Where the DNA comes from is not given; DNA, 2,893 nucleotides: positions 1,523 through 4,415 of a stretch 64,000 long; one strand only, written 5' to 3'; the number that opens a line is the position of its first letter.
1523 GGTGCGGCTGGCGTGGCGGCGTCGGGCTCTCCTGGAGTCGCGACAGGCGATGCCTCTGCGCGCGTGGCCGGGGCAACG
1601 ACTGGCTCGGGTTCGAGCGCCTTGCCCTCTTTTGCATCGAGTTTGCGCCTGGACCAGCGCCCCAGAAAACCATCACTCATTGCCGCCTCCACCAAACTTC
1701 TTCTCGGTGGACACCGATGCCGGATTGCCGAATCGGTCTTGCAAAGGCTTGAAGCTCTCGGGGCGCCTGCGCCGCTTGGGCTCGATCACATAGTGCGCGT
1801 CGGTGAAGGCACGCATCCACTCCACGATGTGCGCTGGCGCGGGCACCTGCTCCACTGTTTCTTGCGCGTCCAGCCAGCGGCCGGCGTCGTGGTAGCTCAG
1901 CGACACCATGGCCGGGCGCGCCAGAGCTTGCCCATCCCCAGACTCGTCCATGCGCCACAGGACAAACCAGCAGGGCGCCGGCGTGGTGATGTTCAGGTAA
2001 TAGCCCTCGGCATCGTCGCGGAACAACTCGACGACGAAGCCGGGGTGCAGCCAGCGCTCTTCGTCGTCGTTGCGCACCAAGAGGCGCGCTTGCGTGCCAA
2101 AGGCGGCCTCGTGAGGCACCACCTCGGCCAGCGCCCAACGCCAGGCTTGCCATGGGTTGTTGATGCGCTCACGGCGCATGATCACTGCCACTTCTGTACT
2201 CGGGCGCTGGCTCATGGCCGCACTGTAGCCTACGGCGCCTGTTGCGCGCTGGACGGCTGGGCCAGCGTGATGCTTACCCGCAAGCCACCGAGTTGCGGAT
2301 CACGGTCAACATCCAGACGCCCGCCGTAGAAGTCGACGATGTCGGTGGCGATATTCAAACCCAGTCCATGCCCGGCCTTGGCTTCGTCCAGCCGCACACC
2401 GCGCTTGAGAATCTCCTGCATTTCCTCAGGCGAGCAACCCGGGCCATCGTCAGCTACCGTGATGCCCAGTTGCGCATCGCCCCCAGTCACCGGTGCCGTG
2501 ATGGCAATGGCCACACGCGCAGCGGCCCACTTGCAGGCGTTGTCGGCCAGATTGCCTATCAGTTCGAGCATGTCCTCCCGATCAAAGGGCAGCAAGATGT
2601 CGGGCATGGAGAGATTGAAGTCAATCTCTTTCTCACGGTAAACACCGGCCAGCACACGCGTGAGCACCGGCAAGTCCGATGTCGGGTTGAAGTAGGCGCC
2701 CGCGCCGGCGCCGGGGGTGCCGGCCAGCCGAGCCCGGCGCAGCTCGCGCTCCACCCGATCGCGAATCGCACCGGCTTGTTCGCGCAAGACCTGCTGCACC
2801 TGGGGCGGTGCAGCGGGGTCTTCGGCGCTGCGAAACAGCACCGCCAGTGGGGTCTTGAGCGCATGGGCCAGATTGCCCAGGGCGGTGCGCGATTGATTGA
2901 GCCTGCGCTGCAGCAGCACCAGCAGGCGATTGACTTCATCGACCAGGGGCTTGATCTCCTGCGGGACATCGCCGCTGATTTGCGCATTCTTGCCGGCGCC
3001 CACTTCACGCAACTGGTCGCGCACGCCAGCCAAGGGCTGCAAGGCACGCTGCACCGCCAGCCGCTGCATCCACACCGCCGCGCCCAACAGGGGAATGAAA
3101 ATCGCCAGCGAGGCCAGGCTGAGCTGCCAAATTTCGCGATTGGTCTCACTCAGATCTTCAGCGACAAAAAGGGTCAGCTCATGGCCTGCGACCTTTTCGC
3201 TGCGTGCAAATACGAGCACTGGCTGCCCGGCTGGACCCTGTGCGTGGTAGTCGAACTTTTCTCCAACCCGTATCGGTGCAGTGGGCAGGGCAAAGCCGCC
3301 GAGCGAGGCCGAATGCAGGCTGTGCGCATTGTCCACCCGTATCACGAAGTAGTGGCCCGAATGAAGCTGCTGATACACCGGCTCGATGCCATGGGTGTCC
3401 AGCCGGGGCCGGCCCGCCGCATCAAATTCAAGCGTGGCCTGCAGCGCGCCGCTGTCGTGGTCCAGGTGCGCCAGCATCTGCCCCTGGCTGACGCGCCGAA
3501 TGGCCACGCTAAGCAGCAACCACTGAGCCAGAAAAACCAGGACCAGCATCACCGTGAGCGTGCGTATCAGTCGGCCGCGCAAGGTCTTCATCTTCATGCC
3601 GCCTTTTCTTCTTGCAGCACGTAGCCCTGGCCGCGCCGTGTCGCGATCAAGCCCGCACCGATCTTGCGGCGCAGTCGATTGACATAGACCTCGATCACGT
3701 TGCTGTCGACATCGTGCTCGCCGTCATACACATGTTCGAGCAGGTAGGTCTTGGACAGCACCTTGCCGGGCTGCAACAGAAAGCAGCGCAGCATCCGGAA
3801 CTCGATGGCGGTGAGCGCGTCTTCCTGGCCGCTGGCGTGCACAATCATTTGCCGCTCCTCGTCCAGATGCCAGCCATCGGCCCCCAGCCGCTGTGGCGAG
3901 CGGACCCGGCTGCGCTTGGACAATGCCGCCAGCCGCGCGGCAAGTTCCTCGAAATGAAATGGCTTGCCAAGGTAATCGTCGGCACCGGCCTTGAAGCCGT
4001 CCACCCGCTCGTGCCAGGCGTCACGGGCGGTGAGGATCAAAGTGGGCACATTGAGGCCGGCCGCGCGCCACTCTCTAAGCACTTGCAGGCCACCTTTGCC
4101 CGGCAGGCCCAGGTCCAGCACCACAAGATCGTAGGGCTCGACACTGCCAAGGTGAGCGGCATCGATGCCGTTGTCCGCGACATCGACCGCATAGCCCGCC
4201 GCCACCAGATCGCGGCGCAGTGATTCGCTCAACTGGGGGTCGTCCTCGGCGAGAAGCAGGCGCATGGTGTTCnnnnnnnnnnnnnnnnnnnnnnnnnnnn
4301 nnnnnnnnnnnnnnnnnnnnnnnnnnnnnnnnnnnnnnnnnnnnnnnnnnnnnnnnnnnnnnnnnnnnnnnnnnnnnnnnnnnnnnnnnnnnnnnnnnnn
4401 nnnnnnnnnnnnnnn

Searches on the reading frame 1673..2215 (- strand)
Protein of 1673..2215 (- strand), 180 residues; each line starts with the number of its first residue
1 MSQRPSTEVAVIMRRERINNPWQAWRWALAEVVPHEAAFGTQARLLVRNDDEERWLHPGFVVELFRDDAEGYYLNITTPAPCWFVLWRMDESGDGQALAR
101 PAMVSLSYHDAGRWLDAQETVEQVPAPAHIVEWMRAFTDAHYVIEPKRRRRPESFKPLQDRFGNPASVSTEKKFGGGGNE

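Call 38: search_protein_families(library=pfam, proteins=[window:1673-2215:-], max_evalue=0.000001)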
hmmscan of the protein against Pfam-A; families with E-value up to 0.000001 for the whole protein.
window:1673-2215:- (180 aa): 1 family
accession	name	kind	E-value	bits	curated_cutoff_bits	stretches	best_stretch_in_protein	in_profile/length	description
PF11749.13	DUF3305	-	7.5e-55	185.5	25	1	8-151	1-140/140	Protein of unknown function (DUF3305)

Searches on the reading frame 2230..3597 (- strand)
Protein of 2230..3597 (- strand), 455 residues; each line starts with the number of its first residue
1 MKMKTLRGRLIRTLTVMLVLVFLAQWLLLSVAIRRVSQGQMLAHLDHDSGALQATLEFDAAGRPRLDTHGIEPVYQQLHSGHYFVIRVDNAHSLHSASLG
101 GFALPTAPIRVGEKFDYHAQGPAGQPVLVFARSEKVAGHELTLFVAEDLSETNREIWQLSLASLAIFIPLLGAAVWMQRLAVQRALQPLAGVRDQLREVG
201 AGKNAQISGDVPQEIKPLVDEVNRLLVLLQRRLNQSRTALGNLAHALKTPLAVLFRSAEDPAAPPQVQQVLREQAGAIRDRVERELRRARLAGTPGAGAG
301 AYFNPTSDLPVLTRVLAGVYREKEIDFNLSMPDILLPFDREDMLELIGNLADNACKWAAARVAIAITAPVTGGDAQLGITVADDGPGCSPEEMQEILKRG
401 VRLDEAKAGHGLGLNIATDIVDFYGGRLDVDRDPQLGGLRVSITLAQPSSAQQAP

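Call 38: search_protein_families(library=pfam, proteins=[window:2230-3597:-], max_evalue=0.000001)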
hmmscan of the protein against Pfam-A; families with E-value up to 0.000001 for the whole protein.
window:2230-3597:- (455 aa): 1 family
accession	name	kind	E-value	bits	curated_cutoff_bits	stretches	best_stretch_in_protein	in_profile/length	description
PF02518.31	HATPase_c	-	2.4e-15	57.4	26.4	1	339-446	2-108/111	Histidine kinase-, DNA gyrase B-, and HSP90-like ATPase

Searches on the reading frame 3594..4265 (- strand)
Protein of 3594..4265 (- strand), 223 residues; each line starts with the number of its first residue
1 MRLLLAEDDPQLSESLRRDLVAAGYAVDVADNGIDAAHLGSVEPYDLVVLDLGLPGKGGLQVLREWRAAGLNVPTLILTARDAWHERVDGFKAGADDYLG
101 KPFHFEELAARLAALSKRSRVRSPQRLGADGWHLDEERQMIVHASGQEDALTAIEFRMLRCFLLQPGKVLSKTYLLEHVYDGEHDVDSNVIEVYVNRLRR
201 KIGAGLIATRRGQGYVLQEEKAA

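Call 38: search_protein_families(library=pfam, proteins=[window:3594-4265:-], max_evalue=0.000001)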
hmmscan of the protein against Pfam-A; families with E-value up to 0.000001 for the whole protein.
window:3594-4265:- (223 aa): 2 families
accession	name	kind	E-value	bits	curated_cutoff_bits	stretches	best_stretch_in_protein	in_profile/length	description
PF00072.30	Response_reg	-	2.2e-21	76.5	30.2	1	4-112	2-110/111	Response regulator receiver domain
PF00486.34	Trans_reg_C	-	2.2e-20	73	26.2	1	147-217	2-77/77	Transcriptional regulatory protein, C terminal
